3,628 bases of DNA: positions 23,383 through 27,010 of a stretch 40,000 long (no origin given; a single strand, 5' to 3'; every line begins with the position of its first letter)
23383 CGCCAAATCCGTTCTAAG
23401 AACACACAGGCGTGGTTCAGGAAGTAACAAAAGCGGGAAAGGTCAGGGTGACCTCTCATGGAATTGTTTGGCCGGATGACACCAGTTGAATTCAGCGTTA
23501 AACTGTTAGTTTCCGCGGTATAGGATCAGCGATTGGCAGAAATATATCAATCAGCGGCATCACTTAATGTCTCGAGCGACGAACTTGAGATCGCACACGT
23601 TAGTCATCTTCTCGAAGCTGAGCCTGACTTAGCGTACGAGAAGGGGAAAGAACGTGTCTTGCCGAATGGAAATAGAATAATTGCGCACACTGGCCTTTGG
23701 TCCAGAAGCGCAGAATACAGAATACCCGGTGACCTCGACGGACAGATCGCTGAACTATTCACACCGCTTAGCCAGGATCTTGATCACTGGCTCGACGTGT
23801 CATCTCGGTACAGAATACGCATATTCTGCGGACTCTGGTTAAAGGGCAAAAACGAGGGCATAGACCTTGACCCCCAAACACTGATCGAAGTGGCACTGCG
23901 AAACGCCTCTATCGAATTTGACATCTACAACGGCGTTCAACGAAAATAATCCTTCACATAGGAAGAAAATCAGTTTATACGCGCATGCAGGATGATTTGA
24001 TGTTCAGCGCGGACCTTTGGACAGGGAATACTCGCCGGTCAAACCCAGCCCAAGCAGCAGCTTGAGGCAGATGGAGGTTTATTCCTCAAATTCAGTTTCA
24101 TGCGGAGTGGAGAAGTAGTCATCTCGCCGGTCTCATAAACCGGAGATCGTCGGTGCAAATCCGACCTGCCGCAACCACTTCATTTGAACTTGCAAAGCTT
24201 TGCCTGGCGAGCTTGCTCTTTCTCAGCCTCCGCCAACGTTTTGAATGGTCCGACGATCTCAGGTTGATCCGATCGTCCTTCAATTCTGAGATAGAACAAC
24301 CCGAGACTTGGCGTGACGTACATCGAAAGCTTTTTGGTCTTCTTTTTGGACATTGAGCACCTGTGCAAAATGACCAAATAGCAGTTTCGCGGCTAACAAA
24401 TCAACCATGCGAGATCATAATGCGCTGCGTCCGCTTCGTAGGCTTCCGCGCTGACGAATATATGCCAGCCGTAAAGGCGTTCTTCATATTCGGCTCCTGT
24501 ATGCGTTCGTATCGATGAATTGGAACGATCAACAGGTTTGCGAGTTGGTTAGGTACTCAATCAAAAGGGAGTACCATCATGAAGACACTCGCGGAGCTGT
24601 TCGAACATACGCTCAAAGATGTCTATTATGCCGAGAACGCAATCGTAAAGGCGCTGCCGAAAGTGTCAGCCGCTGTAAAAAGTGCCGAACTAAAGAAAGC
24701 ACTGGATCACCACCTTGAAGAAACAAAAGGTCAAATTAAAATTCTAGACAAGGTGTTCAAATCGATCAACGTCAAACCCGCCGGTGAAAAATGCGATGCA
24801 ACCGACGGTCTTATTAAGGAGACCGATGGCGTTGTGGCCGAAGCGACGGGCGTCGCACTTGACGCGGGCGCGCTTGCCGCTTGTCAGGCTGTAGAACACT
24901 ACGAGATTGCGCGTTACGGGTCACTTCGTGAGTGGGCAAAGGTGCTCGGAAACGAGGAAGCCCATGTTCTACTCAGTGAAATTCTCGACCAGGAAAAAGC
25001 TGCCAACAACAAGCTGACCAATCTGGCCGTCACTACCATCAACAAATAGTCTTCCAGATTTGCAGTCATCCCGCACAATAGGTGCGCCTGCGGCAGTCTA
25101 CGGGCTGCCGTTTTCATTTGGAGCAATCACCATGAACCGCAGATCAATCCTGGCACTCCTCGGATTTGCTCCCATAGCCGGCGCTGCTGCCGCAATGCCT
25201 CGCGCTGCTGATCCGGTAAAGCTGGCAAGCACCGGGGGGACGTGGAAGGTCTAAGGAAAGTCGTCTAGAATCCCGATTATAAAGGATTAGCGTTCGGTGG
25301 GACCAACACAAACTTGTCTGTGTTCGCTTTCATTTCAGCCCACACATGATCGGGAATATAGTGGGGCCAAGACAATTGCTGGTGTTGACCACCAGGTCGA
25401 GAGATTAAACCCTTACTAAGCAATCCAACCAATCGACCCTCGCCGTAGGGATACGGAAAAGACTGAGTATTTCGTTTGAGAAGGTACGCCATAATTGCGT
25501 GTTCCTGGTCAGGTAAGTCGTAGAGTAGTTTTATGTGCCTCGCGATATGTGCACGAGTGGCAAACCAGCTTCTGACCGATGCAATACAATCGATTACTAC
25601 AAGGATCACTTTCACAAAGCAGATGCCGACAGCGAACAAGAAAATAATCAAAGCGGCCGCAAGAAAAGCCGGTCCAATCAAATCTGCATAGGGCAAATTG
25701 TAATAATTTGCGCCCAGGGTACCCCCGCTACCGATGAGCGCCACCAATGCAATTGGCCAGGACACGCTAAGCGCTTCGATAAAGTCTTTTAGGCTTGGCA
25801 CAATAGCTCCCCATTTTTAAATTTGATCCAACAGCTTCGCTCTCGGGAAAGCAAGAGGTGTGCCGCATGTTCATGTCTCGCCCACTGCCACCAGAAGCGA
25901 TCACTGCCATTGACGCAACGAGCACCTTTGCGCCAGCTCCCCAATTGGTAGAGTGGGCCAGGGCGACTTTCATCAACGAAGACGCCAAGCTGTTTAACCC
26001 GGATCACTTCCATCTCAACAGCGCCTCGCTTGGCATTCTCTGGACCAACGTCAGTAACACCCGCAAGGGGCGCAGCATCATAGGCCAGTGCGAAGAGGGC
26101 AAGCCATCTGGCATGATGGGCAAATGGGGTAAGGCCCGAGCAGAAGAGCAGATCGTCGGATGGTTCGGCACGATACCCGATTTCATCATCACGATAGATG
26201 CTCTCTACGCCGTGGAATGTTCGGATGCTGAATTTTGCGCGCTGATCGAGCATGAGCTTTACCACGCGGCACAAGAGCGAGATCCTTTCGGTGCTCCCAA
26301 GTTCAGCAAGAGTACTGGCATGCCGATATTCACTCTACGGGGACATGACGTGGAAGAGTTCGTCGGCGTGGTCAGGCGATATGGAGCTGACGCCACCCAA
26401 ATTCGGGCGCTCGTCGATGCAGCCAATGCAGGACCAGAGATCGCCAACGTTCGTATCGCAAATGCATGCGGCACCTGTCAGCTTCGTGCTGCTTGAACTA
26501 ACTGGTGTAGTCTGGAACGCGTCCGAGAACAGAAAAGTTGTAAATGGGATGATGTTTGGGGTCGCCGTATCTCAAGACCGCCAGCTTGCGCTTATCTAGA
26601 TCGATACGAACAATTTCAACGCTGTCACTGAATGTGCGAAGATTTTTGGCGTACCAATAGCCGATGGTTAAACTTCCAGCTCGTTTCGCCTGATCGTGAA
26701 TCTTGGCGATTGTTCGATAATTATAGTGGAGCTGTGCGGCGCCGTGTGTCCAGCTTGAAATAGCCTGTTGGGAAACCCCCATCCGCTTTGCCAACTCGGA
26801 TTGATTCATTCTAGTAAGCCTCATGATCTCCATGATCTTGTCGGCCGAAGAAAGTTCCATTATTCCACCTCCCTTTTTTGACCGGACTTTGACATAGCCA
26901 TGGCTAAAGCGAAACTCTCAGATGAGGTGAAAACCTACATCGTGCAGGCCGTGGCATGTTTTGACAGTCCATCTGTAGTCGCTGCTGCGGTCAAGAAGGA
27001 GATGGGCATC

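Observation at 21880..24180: Cassette-insertion hotspot behind the NusG-like antiterminator, marked by nested decayed copies of that gene's 3' end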

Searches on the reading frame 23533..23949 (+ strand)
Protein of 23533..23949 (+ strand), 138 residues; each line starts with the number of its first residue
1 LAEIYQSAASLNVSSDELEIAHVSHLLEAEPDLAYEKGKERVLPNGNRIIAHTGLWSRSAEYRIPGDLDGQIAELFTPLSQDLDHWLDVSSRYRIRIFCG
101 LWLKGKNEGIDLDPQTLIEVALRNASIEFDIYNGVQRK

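Call 8: search_protein_families(library=pfam, proteins=[window:23533-23949:+], max_evalue=0.01)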
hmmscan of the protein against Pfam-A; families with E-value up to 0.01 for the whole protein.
window:23533-23949:+ (138 aa): 1 family
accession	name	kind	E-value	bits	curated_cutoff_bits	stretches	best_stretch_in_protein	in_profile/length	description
PF14106.11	DUF4279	-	4.6e-14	53.1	25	1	15-129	2-116/116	Domain of unknown function (DUF4279)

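Call 9: search_protein_families(library=phrogs, proteins=[window:23533-23949:+], max_evalue=0.001)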
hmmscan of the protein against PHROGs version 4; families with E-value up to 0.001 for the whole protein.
window:23533-23949:+ (138 aa): 0 families

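Call 20: search_protein_families(library=padloc, proteins=[window:23533-23949:+], max_evalue=0.01)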
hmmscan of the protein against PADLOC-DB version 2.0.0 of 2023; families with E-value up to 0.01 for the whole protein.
window:23533-23949:+ (138 aa): 0 families

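Call 34: find_related_loci(query=window:23533-23949:+, collection=viral_contigs, flank=6000)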
Query window:23533-23949:+ (138 aa) in viral_contigs; peptide patterns used: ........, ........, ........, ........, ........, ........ (x = any residue, [..] = any of these).
4 stretches matched a pattern, but none encodes a relative of the query by tblastn (E <= 1e-3).

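Call 36: find_homologous_proteins(query=window:23533-23949:+)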
Query window:23533-23949:+ (138 aa): 2 proteins with E <= 0.001 among 21 candidates.
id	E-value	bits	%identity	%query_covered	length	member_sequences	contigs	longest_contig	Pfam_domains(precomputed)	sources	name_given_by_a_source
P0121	9.2e-80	283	96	99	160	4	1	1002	PF14106.13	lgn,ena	-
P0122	9.6e-46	173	59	96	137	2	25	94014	PF14106.13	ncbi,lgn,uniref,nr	ncbi:DUF4279 domain-containing protein [Phyllobacterium sp. P30BS-XVII]|uniref:DUF4279 domain-contai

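Call 38: find_encoding_contigs(protein=P0122, flank=6000, max_places=4)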
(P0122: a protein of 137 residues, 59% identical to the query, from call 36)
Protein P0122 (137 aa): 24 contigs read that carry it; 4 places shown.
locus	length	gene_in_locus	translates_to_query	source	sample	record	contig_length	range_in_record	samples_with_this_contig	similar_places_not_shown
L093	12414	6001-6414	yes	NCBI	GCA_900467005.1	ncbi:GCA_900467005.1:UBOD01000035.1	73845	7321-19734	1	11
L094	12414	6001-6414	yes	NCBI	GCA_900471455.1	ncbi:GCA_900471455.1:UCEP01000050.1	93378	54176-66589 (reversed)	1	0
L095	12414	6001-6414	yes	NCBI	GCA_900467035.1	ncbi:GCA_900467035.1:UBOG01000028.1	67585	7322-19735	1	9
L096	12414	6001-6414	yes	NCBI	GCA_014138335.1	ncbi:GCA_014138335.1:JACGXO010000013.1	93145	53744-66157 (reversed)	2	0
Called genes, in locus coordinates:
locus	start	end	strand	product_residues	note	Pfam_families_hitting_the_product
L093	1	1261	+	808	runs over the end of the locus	PF02190:LON_substr_bdg, PF08298:AAA_PrkA (weak), PF00004:AAA, PF07728:AAA_5, PF22667:Lon_lid, PF05362:Lon_C, PF13541:ChlI (weak)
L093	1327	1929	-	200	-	PF04955:HupE_UreJ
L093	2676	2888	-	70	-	-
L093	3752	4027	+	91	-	-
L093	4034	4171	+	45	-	-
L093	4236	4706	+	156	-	-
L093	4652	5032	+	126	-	-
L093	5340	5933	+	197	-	-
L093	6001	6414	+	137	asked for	PF14106:DUF4279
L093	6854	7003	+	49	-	-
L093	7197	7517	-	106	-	-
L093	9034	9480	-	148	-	-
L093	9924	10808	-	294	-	PF13489:Methyltransf_23 (weak), PF08241:Methyltransf_11 (weak)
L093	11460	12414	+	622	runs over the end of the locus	PF05045:RgpF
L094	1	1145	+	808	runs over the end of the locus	PF02190:LON_substr_bdg, PF08298:AAA_PrkA (weak), PF00004:AAA, PF07728:AAA_5, PF22667:Lon_lid, PF05362:Lon_C, PF13541:ChlI (weak)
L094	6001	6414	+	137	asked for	PF14106:DUF4279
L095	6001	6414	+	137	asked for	PF14106:DUF4279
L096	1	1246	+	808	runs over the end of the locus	PF02190:LON_substr_bdg, PF08298:AAA_PrkA (weak), PF00004:AAA, PF07728:AAA_5, PF22667:Lon_lid, PF05362:Lon_C, PF13541:ChlI (weak)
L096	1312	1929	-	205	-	PF04955:HupE_UreJ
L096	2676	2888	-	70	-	-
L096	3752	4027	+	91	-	-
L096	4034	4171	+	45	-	-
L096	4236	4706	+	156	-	-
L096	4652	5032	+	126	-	-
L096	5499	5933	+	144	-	-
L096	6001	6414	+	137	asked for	PF14106:DUF4279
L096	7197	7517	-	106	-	-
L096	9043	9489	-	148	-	-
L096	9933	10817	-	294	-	PF13489:Methyltransf_23 (weak), PF08241:Methyltransf_11 (weak)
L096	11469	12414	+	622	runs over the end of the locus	PF05045:RgpF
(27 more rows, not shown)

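Call 39: find_encoding_contigs(protein=P0121, flank=6000, max_places=3)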
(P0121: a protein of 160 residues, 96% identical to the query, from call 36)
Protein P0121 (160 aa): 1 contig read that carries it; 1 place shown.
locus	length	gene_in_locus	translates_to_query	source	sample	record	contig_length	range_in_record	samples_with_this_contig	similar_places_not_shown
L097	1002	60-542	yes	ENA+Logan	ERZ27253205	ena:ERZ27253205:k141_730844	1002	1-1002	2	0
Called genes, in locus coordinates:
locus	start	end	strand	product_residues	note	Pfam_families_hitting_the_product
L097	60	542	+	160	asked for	PF14106:DUF4279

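Call 64: search_protein_families(library=ncbifam, proteins=[window:23533-23949:+], max_evalue=0.01)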
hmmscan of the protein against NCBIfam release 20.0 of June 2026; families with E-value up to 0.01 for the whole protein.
window:23533-23949:+ (138 aa): 0 families

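Call 78: search_protein_families(library=pfam, proteins=[L093:5340-5933:+, L093:4236-4706:+], max_evalue=0.01)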
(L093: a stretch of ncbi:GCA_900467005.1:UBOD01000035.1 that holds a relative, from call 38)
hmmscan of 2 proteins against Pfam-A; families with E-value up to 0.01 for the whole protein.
L093:5340-5933:+ (197 aa): 0 families

L093:4236-4706:+ (156 aa): 0 families

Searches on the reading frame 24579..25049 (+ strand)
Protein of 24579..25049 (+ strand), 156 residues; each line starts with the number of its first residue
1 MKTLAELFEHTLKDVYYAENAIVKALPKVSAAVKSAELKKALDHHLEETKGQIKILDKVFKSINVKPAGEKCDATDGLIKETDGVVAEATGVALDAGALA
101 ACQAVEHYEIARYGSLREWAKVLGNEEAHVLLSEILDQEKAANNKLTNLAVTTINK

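Call 8: search_protein_families(library=pfam, proteins=[window:24579-25049:+], max_evalue=0.01)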
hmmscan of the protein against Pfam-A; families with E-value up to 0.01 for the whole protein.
window:24579-25049:+ (156 aa): 1 family
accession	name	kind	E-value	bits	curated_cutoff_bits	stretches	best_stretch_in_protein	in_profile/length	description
PF05974.18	DUF892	-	5.1e-51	173.3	23.7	1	3-156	1-156/159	Domain of unknown function (DUF892)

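Call 9: search_protein_families(library=phrogs, proteins=[window:24579-25049:+], max_evalue=0.001)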
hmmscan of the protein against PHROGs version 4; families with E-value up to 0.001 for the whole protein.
window:24579-25049:+ (156 aa): 2 families
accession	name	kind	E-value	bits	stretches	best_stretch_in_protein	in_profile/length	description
phrog_37897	-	unknown function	6.1e-31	108.9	1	2-156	4-160/166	-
phrog_37918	-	unknown function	3.1e-05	24.9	1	7-150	6-148/168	-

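Call 20: search_protein_families(library=padloc, proteins=[window:24579-25049:+], max_evalue=0.01)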
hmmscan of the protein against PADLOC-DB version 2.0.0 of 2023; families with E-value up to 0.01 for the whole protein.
window:24579-25049:+ (156 aa): 0 families

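Call 64: search_protein_families(library=ncbifam, proteins=[window:24579-25049:+], max_evalue=0.01)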
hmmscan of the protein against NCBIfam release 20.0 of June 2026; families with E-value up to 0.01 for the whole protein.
window:24579-25049:+ (156 aa): 0 families

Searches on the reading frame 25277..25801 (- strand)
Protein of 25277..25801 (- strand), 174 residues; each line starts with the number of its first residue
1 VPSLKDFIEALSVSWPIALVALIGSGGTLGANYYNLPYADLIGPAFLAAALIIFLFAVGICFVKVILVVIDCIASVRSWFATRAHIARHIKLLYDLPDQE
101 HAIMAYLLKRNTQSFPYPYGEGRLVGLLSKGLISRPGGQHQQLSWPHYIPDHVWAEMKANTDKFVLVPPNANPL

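Call 8: search_protein_families(library=pfam, proteins=[window:25277-25801:-], max_evalue=0.01)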
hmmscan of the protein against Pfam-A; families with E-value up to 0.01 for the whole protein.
window:25277-25801:- (174 aa): 1 family
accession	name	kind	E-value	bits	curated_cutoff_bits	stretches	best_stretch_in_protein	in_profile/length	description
PF14163.11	SieB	-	3.8e-05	23.7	26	1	51-142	34-124/147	Super-infection exclusion protein B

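Call 9: search_protein_families(library=phrogs, proteins=[window:25277-25801:-], max_evalue=0.001)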
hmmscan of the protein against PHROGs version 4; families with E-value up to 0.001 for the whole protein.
window:25277-25801:- (174 aa): 0 families

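Call 20: search_protein_families(library=padloc, proteins=[window:25277-25801:-], max_evalue=0.01)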
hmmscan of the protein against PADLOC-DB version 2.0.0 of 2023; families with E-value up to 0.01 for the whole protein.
window:25277-25801:- (174 aa): 0 families

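Call 64: search_protein_families(library=ncbifam, proteins=[window:25277-25801:-], max_evalue=0.01)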
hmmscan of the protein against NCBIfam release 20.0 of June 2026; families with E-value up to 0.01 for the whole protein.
window:25277-25801:- (174 aa): 0 families

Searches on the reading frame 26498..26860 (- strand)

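Call 64: search_protein_families(library=ncbifam, proteins=[window:26498-26860:-], max_evalue=0.01)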
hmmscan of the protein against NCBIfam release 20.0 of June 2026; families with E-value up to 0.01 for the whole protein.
window:26498-26860:- (120 aa): 3 families
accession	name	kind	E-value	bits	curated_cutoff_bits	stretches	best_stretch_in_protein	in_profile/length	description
TIGR02937.1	sigma70-ECF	superfamily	0.0047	16.6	42.9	0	11-40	127-156/165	sigma-70 family RNA polymerase sigma factor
NF007271.0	PRK09726.1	equivalog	0.0052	16.8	79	1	15-39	23-47/88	type II toxin-antitoxin system antitoxin HipB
TIGR03830.1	CxxCG_CxxCG_HTH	subfamily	0.0096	15.7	61.8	0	5-54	66-115/127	type II TA system antitoxin MqsA family protein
